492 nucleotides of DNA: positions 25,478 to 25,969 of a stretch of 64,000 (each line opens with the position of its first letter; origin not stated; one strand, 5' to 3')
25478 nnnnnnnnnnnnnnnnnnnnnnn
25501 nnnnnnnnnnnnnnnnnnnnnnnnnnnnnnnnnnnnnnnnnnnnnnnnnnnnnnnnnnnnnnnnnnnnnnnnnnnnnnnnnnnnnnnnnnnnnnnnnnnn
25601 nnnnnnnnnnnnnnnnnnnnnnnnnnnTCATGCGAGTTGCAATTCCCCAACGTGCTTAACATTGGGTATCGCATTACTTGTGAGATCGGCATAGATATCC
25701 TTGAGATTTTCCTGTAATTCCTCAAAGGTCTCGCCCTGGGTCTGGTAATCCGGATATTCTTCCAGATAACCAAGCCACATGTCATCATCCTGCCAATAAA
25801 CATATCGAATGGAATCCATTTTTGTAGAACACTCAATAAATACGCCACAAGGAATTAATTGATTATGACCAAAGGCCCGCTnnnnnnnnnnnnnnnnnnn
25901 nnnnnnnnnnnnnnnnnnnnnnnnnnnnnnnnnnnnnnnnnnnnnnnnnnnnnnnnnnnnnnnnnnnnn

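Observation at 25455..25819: Low-GC hicB-hicA toxin-antitoxin module inserted inside the division/cell-wall cluster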

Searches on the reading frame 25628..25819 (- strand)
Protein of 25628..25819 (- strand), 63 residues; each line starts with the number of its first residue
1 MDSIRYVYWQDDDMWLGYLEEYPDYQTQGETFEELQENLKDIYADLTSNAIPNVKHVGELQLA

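Call 4: search_protein_families(library=pfam, proteins=[window:25628-25819:-], max_evalue=0.01)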
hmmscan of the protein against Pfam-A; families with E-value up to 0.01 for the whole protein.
window:25628-25819:- (63 aa): 1 family
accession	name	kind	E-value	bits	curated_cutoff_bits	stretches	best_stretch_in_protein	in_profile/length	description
PF21748.3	UPF0150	-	0.0036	17.6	27.3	1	1-41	7-47/64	UPF0150-like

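Call 7: search_protein_families(library=ncbifam, proteins=[window:25628-25819:-], max_evalue=0.1)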
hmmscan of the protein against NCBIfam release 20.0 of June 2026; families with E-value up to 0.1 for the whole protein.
window:25628-25819:- (63 aa): 0 families

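Call 9: search_solved_structures(query=window:25628-25819:-, max_evalue=10, show_alignments=3)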
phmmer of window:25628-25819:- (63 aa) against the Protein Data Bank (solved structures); distinct sequences matched with E-value up to 10: 4.
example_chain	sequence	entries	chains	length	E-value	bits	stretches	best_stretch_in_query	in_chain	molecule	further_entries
1l5a_A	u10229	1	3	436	0.0052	20.5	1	6-34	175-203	amide synthase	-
2xbt_A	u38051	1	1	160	0.91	13.4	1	3-36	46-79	CELLULOSOMAL SCAFFOLDIN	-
5x6b_I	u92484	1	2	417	1.4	12.9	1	16-42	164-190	O-phospho-L-seryl-tRNA:Cys-tRNA synthase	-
3wkr_A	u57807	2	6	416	1.4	12.9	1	16-42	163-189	O-phospho-L-seryl-tRNA:Cys-tRNA synthase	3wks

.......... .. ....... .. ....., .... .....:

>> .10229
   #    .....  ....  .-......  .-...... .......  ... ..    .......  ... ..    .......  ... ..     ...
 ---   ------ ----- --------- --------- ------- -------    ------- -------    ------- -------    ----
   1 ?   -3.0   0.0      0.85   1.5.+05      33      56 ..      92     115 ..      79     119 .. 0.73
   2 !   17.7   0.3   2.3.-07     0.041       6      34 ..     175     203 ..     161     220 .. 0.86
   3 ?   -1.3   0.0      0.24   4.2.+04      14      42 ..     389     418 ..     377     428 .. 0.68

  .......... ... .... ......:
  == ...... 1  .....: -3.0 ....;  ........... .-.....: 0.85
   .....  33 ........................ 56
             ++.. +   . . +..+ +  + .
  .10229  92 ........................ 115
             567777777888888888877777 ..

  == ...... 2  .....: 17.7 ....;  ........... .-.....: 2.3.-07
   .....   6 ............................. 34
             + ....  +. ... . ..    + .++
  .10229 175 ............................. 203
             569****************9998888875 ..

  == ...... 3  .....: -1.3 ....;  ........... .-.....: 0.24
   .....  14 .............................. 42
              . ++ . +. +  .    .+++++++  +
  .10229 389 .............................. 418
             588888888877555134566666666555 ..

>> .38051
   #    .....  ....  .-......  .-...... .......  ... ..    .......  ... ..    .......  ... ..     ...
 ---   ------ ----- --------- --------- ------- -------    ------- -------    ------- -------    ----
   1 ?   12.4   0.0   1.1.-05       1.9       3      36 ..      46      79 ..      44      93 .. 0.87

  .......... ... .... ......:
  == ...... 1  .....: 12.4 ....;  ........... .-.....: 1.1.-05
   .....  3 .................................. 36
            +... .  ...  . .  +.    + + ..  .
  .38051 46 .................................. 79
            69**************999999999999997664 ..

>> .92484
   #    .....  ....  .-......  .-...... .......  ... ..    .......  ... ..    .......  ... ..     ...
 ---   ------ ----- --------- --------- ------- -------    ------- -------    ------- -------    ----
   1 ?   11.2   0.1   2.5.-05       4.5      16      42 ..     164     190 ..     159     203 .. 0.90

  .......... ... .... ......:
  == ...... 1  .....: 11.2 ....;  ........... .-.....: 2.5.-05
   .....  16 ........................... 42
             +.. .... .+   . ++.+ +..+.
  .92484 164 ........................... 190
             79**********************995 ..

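Call 12: find_homologous_proteins(query=window:25628-25819:-, max_evalue=0.001)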
Query window:25628-25819:- (63 aa): 1274 proteins with E <= 0.001 among 1275 candidates; the best 120 are listed.
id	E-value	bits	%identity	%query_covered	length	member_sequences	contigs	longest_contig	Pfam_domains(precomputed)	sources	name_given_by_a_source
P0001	2.3e-34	134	95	100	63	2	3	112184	-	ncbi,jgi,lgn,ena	ncbi:MAG: type II toxin-antitoxin system HicB family antitoxin [Kiritimatiellia bacterium]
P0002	4.8e-34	133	95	100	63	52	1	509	-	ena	-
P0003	3.2e-33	130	94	100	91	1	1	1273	-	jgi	-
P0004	2.0e-31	124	89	98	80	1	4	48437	-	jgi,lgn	jgi:hypothetical protein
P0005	2.3e-30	121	86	100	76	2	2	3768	-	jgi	jgi:predicted RNase H-like HicB family nuclease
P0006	2.5e-30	121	89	100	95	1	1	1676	-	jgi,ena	-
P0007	4.7e-30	120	87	100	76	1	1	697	-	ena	-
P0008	6.1e-30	120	84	100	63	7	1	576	-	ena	-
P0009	1.6e-29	118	84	100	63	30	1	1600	-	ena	-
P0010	4.5e-29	117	79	100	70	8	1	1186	-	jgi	jgi:predicted RNase H-like HicB family nuclease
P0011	5.8e-29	117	79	100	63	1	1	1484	-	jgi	jgi:predicted RNase H-like HicB family nuclease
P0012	6.9e-29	116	83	100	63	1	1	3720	-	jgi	jgi:predicted RNase H-like HicB family nuclease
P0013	7.7e-29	116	81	100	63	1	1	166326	-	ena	-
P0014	9.5e-29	116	78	100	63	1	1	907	-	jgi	jgi:predicted RNase H-like HicB family nuclease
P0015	9.7e-29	116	79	100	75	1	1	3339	-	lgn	-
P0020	1.8e-28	115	81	100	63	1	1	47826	-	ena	-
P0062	6.2e-26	107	71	100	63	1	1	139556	-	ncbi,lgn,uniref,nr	ncbi:hypothetical protein CKO12_01550 [Chromatium okenii]|uniref:type II toxin-antitoxin system HicB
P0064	1.0e-25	106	76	100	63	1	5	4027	-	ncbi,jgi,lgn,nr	ncbi:MAG: type II toxin-antitoxin system HicB family antitoxin [Planctomycetes bacterium]|nr:type II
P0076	3.7e-25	105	71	100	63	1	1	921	PF21748.4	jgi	jgi:predicted RNase H-like HicB family nuclease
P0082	6.5e-25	104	70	100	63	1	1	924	PF21748.4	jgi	jgi:predicted RNase H-like HicB family nuclease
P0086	8.3e-25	103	75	100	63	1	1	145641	-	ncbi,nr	ncbi:MAG: type II toxin-antitoxin system HicB family antitoxin [bacterium]|nr:type II toxin-antitoxi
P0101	1.6e-24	103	70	100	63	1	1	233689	-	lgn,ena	-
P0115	2.3e-24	102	73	100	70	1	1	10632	PF21748.4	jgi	jgi:hypothetical protein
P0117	2.4e-24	102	76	98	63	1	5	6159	-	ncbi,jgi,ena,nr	ncbi:MAG: hypothetical protein DME25_05700 [Verrucomicrobia bacterium]|nr:MAG: hypothetical protein 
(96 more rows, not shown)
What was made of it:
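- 25628..25819 (-): hicB: a 63-aa short antitoxin with a HicB/UPF0150-like partial RNase H fold and no DNA-binding domain. NCBI and JGI name the homologues HicB family (call 12).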

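Call 14: find_encoding_contigs(protein=P0001, flank=6000, max_places=4)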
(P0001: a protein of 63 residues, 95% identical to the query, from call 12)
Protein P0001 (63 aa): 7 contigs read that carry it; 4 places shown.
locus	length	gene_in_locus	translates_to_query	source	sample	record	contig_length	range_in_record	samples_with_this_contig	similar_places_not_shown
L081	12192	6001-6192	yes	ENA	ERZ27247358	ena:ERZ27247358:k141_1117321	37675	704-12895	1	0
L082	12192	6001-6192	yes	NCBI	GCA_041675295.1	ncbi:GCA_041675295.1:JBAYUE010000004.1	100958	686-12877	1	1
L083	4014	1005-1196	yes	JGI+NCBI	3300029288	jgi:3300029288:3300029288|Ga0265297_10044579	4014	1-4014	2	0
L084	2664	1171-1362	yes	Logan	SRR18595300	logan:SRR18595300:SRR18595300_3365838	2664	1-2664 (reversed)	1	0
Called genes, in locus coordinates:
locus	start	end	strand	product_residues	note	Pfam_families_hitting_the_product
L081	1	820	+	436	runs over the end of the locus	PF04932:Wzy_C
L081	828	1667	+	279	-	-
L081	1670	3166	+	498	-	-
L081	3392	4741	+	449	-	PF08245:Mur_ligase_M, PF02875:Mur_ligase_C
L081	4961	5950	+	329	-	PF23472:LysM2_CERK1_LYK3_4_5 (faint), PF23473:LysM3_LYK4_5 (faint), PF01476:LysM, PF23446:LysM1_NFP_LYK (faint), PF01476:LysM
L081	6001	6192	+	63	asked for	-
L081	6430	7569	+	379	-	PF01098:FTSW_RODA_SPOVE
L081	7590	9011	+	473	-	-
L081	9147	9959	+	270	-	PF02405:MlaE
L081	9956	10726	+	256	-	PF00005:ABC_tran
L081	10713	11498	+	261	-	PF02470:MlaD, PF28544:Helical_needle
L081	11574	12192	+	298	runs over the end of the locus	PF00303:Thymidylat_synt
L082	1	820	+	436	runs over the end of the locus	PF04932:Wzy_C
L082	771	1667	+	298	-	-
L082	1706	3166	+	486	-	-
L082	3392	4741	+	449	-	PF08245:Mur_ligase_M, PF02875:Mur_ligase_C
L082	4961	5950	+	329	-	PF23472:LysM2_CERK1_LYK3_4_5 (faint), PF23473:LysM3_LYK4_5 (faint), PF01476:LysM, PF23446:LysM1_NFP_LYK (faint), PF01476:LysM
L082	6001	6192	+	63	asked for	-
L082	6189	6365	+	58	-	PF07927:HicA_toxin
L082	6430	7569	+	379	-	PF01098:FTSW_RODA_SPOVE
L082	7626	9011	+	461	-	-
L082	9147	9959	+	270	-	PF02405:MlaE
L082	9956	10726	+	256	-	PF00005:ABC_tran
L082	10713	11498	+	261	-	PF02470:MlaD, PF28544:Helical_needle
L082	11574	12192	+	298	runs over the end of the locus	PF00303:Thymidylat_synt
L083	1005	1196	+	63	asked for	-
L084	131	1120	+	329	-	PF23472:LysM2_CERK1_LYK3_4_5 (faint), PF23473:LysM3_LYK4_5 (faint), PF01476:LysM, PF23446:LysM1_NFP_LYK (faint), PF01476:LysM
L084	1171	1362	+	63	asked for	-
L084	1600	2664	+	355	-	?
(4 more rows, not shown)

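Call 15: find_encoding_contigs(protein=P0004, flank=6000, max_places=4)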
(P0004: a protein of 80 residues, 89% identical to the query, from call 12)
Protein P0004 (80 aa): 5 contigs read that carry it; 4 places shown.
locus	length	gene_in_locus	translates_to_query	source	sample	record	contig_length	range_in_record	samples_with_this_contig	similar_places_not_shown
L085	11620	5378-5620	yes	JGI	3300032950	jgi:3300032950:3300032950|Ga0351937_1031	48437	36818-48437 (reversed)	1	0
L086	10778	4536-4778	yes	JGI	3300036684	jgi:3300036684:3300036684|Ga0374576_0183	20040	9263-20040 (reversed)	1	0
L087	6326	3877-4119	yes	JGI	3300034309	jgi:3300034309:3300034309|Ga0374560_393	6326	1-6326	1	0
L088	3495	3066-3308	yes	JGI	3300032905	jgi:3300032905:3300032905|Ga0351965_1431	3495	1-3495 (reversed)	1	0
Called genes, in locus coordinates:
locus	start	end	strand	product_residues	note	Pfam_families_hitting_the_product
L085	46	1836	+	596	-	PF14849:YidC_periplas, PF02096:60KD_IMP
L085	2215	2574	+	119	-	-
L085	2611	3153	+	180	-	-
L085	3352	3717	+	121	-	-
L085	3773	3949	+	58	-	-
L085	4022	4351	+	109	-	-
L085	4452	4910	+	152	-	-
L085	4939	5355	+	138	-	-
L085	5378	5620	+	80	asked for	-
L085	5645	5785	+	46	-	-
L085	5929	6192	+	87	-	PF01258:zf-dskA_traR (weak)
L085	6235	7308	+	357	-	PF00005:ABC_tran, PF13304:AAA_21 (faint), PF08402:TOBE_2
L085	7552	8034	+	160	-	PF04138:GtrA_DPMS_TM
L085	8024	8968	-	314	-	PF11967:RecO_N, PF02565:RecO_C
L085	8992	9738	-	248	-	PF04367:DUF502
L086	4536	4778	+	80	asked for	-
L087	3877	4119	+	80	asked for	-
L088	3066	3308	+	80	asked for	-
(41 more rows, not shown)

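Call 25: search_solved_structures(query=A3, max_evalue=10, show_alignments=3)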
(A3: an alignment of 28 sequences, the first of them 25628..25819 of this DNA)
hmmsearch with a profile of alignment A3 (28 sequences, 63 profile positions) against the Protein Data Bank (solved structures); distinct sequences matched with E-value up to 10: 9.
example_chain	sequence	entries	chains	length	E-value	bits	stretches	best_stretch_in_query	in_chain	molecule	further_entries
2jua_A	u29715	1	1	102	0.0023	21.2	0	30-47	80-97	de novo protein S836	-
1p68_A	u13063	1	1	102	0.0034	20.7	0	31-49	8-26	De novo designed protein S-824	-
1l5a_A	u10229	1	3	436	0.0045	20.3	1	8-28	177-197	amide synthase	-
8g4k_A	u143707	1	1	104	0.58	13.5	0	34-59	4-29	5HCS_TGFBR2_1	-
5x6b_I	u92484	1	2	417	0.85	13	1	16-43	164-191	O-phospho-L-seryl-tRNA:Cys-tRNA synthase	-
3wkr_A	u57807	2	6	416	0.89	12.9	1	16-43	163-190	O-phospho-L-seryl-tRNA:Cys-tRNA synthase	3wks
4rfa_A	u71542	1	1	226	1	12.7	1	13-27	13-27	Lmo0740 protein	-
5vlx_A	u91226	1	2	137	1.1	12.6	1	12-27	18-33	Dehaloperoxidase B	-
5eqz_A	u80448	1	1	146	2.5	11.5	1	30-43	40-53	Rev protein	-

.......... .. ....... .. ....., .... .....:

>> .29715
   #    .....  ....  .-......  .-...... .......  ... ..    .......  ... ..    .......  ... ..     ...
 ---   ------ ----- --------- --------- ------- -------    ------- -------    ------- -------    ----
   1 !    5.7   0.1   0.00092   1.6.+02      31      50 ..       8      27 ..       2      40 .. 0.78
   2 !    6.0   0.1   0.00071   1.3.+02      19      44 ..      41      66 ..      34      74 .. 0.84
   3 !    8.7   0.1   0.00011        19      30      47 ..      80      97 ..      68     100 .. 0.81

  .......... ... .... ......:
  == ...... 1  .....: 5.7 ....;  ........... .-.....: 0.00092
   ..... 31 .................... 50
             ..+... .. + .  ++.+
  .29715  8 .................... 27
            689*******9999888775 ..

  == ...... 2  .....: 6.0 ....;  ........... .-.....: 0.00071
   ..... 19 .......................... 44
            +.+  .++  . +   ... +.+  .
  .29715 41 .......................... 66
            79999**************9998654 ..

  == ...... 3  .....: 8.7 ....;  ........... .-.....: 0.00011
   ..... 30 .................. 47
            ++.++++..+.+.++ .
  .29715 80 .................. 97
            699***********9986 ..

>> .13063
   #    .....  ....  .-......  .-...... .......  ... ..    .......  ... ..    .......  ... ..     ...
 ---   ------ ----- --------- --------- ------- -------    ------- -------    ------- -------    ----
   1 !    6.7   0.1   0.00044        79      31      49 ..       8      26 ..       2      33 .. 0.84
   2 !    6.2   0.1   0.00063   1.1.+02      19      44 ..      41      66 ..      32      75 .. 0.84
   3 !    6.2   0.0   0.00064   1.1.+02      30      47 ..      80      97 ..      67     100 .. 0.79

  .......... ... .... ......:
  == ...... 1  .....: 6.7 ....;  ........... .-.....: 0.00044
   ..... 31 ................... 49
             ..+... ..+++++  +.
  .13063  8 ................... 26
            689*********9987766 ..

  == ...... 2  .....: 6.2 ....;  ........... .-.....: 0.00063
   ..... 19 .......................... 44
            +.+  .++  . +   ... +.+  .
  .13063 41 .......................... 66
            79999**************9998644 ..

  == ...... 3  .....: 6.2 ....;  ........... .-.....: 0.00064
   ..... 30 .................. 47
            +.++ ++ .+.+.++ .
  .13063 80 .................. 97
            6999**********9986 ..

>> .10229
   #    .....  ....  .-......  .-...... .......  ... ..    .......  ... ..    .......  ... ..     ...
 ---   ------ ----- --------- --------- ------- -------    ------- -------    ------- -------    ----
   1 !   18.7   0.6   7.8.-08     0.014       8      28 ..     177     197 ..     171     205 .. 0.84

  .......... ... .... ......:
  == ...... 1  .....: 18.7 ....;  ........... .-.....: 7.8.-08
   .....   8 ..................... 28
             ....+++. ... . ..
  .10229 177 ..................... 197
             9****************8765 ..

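Call 26: search_protein_families(library=pfam, alignment_id=A3, max_evalue=0.01)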
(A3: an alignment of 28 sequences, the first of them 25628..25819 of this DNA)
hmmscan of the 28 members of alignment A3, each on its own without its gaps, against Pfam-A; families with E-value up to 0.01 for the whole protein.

A. member 1, window:25628-25819:- (63 aa): 1 family
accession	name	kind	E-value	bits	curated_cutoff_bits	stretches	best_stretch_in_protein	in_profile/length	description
PF21748.3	UPF0150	-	0.0036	17.6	27.3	1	1-41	7-47/64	UPF0150-like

B. families by the number of members that match (of 28 scanned): 2 families
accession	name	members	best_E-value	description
PF21748.3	UPF0150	20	9.6e-07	UPF0150-like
PF08655.15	DASH_Ask1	1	0.0065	DASH complex subunit Ask1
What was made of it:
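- On HicB antitoxin, N-terminal partial RNase H domain (PF15919 / PF21748 UPF0150-like): However, 20 of 28 homologues at 68-95% identity hit PF21748, with a best E of 9.6e-07 (call 26).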

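Call 31: search_protein_representatives(protein=window:25628-25819:-)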
Query: 63 residues. Proteins with E-value up to 0.001 (for the whole library): 1571; up to 1e-10: 477; up to 1e-30: 0. The best 150 are listed.
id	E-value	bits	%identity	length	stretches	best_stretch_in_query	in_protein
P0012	2.2e-29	116.2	83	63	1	1-63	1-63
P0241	7.2e-24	98.9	74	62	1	1-62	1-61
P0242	4.2e-23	96.4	71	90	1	2-63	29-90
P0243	1.7e-22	94.5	65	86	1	1-63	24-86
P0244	2.0e-22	94.3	68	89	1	2-63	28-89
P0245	3.4e-22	93.6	69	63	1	4-62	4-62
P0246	1.3e-21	91.7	67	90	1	1-63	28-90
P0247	1.5e-21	91.6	64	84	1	2-62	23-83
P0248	1.6e-21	91.4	65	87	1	3-62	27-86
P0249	2.8e-21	90.7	60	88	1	3-62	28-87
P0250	3.3e-21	90.5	65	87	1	1-63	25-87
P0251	5.0e-21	89.9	65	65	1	3-62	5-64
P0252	5.0e-21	89.9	68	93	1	1-59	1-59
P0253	5.2e-21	89.9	76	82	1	5-58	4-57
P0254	7.6e-21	89.3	63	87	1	1-63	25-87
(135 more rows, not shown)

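Call 33: predict_structure(alignment_id=A3)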
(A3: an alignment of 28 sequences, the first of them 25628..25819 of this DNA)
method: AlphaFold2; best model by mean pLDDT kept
length: 63 residues; sequences in the alignment: 28
mean_pLDDT: 91.2   pTM: 0.73
mean pLDDT of the five models: 91.2, 77.5, 74.0, 68.4, 52.6
residues with pLDDT >= 90: 41; 70-90: 21; 50-70: 1; < 50: 0
segments of 3 or more residues with pLDDT < 50: none
pLDDT, mean of each block of 10 residues (from residue 1): 89 96 94 97 90 84 84
secondary structure, 60 per line:
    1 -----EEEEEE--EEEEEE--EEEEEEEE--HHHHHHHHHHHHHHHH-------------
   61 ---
elements in order: E6-11 E14-19 E22-29 H32-47
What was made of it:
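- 25628..25819 (-): The AF2 model has pLDDT 91 and a strand-strand-strand-helix order (call 33).
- On HicB antitoxin, N-terminal partial RNase H domain (PF15919 / PF21748 UPF0150-like): The AF2 model (pLDDT 91) has E6-11, E14-19, E22-29 and H32-47 (call 33).
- On Classical HicB (Gerdes classes 3 and 4): The model has no further domain (call 33).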
